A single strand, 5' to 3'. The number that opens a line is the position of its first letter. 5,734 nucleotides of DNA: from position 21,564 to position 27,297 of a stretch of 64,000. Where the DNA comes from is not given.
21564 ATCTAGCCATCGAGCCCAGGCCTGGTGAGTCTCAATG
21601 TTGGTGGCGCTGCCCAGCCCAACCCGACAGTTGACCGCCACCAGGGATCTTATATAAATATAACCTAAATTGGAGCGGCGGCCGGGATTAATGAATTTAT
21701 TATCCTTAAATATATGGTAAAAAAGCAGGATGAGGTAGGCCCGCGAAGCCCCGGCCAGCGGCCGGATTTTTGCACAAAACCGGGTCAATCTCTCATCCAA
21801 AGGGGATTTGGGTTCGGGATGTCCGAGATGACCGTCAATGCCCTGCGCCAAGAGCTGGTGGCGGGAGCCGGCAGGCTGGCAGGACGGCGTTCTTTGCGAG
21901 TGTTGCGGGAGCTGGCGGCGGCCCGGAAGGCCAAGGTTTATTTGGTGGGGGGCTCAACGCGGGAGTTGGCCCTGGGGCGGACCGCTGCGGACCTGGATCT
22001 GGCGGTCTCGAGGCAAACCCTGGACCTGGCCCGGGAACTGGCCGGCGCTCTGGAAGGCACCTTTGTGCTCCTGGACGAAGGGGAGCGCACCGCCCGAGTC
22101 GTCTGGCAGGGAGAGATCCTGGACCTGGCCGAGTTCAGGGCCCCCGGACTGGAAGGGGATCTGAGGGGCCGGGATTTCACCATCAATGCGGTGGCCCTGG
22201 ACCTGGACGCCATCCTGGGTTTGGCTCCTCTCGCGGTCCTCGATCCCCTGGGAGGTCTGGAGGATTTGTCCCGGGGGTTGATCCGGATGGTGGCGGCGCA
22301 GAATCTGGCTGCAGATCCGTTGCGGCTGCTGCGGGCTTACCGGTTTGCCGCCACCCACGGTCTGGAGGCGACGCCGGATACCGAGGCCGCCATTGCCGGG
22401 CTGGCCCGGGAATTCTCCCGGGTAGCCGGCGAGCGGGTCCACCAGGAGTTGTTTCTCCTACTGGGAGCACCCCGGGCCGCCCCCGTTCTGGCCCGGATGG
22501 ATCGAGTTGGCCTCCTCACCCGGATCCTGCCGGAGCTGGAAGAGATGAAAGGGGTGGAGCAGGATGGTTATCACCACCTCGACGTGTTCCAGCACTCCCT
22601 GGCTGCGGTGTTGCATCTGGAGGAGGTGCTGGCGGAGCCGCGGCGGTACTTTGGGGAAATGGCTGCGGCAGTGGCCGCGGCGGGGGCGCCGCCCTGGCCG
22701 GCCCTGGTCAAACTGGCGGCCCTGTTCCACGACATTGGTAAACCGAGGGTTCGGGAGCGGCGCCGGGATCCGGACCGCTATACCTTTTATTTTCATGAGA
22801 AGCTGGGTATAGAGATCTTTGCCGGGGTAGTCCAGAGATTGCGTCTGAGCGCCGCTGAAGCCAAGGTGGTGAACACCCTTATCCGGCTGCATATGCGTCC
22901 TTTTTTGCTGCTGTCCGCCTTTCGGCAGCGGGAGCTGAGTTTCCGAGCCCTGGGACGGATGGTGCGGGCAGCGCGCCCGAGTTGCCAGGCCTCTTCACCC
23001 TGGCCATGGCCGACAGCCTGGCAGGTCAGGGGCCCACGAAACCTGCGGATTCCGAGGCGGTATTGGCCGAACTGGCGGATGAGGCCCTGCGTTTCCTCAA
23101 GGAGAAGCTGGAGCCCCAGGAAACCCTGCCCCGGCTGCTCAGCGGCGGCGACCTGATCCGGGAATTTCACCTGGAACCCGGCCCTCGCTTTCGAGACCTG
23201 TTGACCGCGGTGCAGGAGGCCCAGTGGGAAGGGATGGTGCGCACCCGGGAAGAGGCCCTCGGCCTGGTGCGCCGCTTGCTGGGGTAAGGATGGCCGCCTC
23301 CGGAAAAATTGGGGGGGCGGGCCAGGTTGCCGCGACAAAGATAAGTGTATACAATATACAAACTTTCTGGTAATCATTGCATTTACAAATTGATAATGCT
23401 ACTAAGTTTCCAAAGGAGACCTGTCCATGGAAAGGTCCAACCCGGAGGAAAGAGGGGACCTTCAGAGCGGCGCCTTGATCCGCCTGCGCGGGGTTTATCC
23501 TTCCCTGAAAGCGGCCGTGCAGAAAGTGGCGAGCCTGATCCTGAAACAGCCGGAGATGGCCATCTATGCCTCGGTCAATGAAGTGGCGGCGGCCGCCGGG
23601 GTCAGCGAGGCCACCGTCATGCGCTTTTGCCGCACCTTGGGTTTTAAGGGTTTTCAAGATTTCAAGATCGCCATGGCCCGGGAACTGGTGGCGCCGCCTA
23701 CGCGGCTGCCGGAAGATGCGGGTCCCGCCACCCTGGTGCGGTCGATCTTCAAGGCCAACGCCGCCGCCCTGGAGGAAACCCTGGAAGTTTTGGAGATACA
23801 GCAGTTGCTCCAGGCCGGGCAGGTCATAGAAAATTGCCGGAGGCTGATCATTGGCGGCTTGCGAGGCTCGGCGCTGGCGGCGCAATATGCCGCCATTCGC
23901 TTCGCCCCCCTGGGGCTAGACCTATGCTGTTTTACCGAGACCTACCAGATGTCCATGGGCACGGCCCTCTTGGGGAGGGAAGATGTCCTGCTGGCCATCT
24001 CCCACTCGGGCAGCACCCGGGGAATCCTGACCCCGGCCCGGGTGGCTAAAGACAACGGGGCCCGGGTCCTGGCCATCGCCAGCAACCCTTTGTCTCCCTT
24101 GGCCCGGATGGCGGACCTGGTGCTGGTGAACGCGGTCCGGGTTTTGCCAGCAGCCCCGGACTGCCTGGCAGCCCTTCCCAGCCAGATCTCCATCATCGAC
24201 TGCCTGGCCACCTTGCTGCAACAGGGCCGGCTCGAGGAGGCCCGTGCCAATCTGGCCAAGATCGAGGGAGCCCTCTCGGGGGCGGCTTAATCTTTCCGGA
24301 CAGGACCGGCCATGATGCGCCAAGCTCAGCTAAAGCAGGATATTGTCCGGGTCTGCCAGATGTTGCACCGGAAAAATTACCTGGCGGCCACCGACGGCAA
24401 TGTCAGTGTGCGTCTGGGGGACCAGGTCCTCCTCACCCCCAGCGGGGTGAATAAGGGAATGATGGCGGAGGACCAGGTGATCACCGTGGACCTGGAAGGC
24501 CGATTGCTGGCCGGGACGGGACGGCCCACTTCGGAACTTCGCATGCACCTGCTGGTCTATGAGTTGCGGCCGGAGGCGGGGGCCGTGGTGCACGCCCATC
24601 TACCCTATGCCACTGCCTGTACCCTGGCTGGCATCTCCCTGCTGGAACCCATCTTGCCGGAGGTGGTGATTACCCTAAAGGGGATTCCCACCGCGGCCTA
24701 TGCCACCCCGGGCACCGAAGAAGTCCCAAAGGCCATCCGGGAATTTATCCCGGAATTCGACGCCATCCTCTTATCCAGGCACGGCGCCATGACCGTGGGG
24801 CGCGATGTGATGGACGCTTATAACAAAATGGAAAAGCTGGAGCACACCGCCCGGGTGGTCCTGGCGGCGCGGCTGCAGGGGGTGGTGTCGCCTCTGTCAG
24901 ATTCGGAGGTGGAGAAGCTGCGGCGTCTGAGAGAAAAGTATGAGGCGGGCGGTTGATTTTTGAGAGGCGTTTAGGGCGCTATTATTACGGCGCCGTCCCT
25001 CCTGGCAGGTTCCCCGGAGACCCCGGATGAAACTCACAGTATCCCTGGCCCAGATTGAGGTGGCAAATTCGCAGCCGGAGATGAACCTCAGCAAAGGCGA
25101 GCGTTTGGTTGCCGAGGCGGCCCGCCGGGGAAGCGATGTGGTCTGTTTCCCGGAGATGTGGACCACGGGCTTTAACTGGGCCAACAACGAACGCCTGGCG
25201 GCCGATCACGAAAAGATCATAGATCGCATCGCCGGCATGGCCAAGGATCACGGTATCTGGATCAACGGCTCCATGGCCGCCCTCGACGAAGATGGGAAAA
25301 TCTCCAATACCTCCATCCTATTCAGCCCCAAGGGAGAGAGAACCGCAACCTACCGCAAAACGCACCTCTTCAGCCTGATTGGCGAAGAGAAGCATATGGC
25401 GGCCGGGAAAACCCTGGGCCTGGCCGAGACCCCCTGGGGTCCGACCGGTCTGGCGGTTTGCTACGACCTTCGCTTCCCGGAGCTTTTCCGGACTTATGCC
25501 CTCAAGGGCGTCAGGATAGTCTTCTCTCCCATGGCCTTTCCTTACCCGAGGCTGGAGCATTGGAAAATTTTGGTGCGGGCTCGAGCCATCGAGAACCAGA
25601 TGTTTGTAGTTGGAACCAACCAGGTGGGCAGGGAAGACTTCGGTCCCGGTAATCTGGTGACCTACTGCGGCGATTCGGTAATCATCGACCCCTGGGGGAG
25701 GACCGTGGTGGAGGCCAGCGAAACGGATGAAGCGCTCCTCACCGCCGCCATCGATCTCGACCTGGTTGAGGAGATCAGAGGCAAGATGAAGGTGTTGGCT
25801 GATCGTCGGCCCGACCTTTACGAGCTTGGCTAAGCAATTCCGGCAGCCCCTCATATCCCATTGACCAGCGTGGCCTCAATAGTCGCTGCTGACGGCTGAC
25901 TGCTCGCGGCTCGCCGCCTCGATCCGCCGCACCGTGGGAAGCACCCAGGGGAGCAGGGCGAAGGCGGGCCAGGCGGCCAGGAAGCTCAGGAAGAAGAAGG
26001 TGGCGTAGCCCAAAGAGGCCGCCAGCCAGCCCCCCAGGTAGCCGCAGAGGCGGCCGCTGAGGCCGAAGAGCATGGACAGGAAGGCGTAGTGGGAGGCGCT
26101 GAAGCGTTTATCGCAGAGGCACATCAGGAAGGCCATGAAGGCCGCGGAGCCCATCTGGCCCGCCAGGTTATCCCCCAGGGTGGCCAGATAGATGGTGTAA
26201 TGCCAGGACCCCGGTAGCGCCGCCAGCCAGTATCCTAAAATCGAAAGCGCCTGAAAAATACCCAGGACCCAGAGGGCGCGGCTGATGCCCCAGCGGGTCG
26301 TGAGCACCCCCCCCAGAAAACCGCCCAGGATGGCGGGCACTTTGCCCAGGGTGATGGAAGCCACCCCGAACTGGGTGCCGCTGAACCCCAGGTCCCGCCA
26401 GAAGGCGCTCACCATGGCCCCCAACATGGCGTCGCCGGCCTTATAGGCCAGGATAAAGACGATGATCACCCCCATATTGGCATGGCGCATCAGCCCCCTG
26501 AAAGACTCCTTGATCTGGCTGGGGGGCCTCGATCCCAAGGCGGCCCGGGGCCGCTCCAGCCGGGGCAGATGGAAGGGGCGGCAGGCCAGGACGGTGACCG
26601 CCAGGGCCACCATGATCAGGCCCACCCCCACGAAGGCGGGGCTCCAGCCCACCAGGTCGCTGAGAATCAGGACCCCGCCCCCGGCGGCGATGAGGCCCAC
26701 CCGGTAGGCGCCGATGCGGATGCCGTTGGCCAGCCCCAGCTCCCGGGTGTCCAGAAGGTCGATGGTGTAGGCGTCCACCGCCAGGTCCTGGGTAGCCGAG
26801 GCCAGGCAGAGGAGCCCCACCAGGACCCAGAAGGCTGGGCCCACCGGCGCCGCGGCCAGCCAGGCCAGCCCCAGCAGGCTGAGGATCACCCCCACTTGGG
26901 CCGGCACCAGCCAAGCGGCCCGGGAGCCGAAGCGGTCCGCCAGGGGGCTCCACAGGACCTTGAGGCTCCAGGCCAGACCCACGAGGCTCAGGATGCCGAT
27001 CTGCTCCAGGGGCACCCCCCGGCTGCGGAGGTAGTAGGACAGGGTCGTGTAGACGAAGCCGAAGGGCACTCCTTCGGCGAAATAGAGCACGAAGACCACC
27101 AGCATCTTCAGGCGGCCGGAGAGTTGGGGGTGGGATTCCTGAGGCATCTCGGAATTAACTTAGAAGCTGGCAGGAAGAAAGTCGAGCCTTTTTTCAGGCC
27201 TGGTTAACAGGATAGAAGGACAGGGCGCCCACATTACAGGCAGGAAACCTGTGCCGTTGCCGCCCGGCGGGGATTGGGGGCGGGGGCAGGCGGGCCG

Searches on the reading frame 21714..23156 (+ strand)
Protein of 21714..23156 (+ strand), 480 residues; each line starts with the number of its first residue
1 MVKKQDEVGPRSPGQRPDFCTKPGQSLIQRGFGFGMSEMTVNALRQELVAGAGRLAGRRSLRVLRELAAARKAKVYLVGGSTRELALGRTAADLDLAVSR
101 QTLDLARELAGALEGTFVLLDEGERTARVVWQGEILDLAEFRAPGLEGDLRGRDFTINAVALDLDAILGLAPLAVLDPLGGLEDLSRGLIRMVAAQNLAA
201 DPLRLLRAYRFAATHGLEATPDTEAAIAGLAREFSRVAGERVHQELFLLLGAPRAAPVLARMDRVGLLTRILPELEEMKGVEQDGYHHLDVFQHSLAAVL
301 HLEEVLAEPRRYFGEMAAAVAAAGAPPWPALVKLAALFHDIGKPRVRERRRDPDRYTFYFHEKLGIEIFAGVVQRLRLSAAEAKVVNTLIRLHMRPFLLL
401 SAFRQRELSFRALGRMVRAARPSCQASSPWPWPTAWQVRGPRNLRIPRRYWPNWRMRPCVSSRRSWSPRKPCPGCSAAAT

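Call 87: search_protein_families(library=pfam, proteins=[window:21714-23156:+], max_evalue=0.000001)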
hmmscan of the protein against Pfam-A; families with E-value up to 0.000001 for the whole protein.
window:21714-23156:+ (480 aa): 3 families
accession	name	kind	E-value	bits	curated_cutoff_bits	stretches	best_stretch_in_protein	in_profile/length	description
PF01743.26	PolyA_pol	-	9.4e-16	58.7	23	1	75-191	1-126/126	Poly A polymerase head domain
PF12627.12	PolyA_pol_RNAbd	-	1.1e-10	41.6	22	1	219-277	4-62/64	Probable RNA and SrmB- binding site of polymerase A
PF01966.28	HD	-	9e-08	32.9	22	1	291-398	1-90/116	HD domain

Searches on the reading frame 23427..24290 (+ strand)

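Call 87: search_protein_families(library=pfam, proteins=[window:23427-24290:+], max_evalue=0.000001)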
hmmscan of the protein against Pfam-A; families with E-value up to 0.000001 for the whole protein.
window:23427-24290:+ (287 aa): 2 families
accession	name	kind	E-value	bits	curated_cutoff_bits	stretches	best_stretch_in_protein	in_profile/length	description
PF01418.23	HTH_6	-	1.6e-21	76.5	28.3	1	19-87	6-74/77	Helix-turn-helix domain, rpiR family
PF01380.27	SIS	-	1.7e-17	63.9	25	1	134-234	2-103/131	SIS domain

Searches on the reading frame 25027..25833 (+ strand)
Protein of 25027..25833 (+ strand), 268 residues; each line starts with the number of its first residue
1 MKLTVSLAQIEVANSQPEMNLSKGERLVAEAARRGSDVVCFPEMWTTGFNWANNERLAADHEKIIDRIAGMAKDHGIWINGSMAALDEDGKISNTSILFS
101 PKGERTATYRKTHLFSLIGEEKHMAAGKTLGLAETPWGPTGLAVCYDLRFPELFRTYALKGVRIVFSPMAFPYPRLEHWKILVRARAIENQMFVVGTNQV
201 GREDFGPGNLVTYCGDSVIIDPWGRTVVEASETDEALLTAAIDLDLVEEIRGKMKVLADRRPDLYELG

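Call 87: search_protein_families(library=pfam, proteins=[window:25027-25833:+], max_evalue=0.000001)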
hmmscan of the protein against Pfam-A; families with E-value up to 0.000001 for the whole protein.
window:25027-25833:+ (268 aa): 1 family
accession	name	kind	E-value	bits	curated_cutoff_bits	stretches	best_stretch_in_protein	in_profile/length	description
PF00795.27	CN_hydrolase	-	1.1e-55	189.2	23.2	1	4-251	1-255/256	Carbon-nitrogen hydrolase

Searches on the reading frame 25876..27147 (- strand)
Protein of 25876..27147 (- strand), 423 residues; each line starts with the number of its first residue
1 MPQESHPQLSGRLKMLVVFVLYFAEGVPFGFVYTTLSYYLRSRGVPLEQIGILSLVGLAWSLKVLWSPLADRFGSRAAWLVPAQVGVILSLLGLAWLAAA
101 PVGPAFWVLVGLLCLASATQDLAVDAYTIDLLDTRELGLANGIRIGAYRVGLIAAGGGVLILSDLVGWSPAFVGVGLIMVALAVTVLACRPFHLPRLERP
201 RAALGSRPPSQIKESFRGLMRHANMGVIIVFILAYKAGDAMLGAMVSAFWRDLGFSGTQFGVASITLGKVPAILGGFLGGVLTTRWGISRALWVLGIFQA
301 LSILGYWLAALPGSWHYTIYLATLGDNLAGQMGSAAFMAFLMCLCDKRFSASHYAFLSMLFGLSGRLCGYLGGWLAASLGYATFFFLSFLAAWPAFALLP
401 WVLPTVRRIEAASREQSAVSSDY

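Call 87: search_protein_families(library=pfam, proteins=[window:25876-27147:-], max_evalue=0.000001)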
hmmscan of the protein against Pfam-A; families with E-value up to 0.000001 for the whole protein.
window:25876-27147:- (423 aa): 2 families
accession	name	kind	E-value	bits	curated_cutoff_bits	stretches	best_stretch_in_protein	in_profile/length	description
PF07690.21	MFS_1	-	3.8e-22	79.1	33.4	1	18-340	1-314/347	Major Facilitator Superfamily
PF13000.13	Acatn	-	1.5e-14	53.9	23.7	1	17-94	4-90/546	Acetyl-coenzyme A transporter 1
